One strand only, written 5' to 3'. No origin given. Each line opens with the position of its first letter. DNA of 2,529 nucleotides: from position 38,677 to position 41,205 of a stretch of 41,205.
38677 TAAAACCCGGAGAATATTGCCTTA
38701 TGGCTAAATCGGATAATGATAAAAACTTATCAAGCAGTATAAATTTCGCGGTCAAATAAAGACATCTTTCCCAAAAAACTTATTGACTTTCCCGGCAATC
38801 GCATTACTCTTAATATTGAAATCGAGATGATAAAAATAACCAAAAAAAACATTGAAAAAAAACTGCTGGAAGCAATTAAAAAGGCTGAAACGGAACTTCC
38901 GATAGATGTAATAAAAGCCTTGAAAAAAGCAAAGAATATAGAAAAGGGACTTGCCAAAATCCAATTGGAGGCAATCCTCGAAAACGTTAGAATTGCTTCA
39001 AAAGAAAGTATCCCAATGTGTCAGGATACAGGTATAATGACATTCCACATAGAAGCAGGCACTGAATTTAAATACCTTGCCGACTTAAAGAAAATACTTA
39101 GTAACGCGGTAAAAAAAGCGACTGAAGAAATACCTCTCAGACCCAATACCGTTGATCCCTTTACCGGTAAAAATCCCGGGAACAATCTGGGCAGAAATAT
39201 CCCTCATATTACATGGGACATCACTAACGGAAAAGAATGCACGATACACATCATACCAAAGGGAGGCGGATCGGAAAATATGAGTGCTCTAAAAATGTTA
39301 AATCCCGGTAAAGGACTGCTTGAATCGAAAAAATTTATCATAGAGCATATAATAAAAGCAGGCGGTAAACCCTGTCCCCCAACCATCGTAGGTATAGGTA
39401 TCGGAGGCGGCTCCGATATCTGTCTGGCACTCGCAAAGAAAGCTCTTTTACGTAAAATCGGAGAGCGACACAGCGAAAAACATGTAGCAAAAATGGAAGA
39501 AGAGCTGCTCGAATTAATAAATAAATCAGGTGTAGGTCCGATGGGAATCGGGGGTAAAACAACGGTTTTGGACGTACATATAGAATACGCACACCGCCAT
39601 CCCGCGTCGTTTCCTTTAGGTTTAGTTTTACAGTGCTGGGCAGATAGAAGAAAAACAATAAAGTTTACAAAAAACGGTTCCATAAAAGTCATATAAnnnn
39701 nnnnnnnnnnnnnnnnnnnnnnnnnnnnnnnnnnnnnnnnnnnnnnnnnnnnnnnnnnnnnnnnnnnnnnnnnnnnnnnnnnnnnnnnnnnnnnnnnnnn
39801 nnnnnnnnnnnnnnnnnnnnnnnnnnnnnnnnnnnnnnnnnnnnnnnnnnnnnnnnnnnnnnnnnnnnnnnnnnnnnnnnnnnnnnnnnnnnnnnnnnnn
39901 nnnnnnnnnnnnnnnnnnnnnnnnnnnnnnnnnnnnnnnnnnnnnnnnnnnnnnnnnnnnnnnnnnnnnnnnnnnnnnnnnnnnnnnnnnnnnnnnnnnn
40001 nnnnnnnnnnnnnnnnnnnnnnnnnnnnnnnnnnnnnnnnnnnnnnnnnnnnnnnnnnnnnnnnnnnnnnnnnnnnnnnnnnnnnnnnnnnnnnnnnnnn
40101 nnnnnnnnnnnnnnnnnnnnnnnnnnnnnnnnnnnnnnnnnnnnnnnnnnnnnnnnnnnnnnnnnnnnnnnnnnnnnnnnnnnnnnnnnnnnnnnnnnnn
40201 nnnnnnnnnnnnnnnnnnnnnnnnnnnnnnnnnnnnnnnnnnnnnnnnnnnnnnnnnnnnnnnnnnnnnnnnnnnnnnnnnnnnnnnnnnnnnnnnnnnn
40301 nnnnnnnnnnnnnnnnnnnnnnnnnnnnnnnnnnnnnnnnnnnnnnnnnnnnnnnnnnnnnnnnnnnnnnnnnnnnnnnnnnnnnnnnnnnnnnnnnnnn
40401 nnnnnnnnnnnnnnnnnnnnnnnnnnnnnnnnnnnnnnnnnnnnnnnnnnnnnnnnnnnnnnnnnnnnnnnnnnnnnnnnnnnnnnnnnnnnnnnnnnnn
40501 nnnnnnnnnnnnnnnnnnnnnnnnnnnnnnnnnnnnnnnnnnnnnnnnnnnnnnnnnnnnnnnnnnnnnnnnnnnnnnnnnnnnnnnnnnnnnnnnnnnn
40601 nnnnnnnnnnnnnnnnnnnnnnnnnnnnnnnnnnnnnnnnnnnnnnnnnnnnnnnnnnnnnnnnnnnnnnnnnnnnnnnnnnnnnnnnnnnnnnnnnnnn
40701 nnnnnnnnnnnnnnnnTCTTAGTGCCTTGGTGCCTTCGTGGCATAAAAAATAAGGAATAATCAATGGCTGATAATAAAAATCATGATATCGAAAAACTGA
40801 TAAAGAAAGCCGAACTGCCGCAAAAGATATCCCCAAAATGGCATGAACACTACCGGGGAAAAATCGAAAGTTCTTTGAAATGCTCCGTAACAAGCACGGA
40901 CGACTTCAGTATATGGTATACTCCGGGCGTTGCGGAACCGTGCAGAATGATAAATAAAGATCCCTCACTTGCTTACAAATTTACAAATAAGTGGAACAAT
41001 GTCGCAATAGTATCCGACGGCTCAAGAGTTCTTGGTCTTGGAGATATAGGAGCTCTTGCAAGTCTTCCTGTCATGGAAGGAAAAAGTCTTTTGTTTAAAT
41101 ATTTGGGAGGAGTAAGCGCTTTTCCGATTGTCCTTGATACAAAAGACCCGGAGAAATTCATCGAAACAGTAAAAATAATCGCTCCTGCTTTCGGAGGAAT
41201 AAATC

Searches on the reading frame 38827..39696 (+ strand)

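Call 7: search_protein_families(library=pfam, proteins=[window:38827-39696:+])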
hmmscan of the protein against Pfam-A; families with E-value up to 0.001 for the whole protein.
window:38827-39696:+ (289 aa): 1 family
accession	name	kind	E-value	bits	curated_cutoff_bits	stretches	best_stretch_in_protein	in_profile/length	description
PF05681.19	Fumerase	-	2.9e-98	328.9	25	1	12-278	3-269/270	Fumarate hydratase (Fumerase)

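Call 8: search_protein_families(library=ncbifam, proteins=[window:38827-39696:+])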
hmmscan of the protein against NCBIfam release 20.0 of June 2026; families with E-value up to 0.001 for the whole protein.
window:38827-39696:+ (289 aa): 6 families
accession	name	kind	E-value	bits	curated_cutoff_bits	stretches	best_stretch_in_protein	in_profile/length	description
TIGR00722.1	ttdA_fumA_fumB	subfamily_domain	6.8e-107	356.7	100.65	1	11-278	3-271/273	hydrolyase, tartrate alpha subunit/fumarate domain protein, Fe-S type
NF004885.0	PRK06246.1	equivalog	3.2e-104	348.1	276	1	3-279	3-278/279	fumarate hydratase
NF006084.0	PRK08230.1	equivalog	5.2e-71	239.2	365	1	14-283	19-290/303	L(+)-tartrate dehydratase subunit alpha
NF011921.0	PRK15392.1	equivalog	7.9e-18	64.3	1060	1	49-284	88-331/550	class I fumarate hydratase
NF011920.0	PRK15391.1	subfamily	5.4e-17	61.3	1094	1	50-284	90-332/548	class I fumarate hydratase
NF011919.0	PRK15390.1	equivalog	1.1e-14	53.6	1105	1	49-284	89-332/548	class I fumarate hydratase FumA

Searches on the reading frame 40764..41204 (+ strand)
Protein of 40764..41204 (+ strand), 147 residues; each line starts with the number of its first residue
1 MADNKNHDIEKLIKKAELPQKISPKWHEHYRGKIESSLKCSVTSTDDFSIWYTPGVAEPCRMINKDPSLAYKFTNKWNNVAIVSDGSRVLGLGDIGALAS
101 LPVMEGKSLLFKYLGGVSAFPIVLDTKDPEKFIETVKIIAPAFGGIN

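Call 7: search_protein_families(library=pfam, proteins=[window:40764-41204:+])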
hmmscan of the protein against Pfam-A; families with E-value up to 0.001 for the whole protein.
window:40764-41204:+ (147 aa): 1 family
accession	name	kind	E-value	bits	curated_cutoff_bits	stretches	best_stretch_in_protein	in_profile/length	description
PF00390.24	malic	-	1.6e-23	83.9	23.1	1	33-132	3-124/182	Malic enzyme, N-terminal domain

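Call 8: search_protein_families(library=ncbifam, proteins=[window:40764-41204:+])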
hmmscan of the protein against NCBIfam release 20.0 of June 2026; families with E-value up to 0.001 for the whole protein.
window:40764-41204:+ (147 aa): 2 families
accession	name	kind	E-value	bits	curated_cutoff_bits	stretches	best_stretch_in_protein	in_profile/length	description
NF009501.0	PRK12861.1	subfamily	6.6e-31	107.1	1178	1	20-147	8-136/764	NADP-dependent malic enzyme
NF010052.0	PRK13529.1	subfamily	0.00046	18.9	326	1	77-125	147-197/564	oxaloacetate-decarboxylating malate dehydrogenase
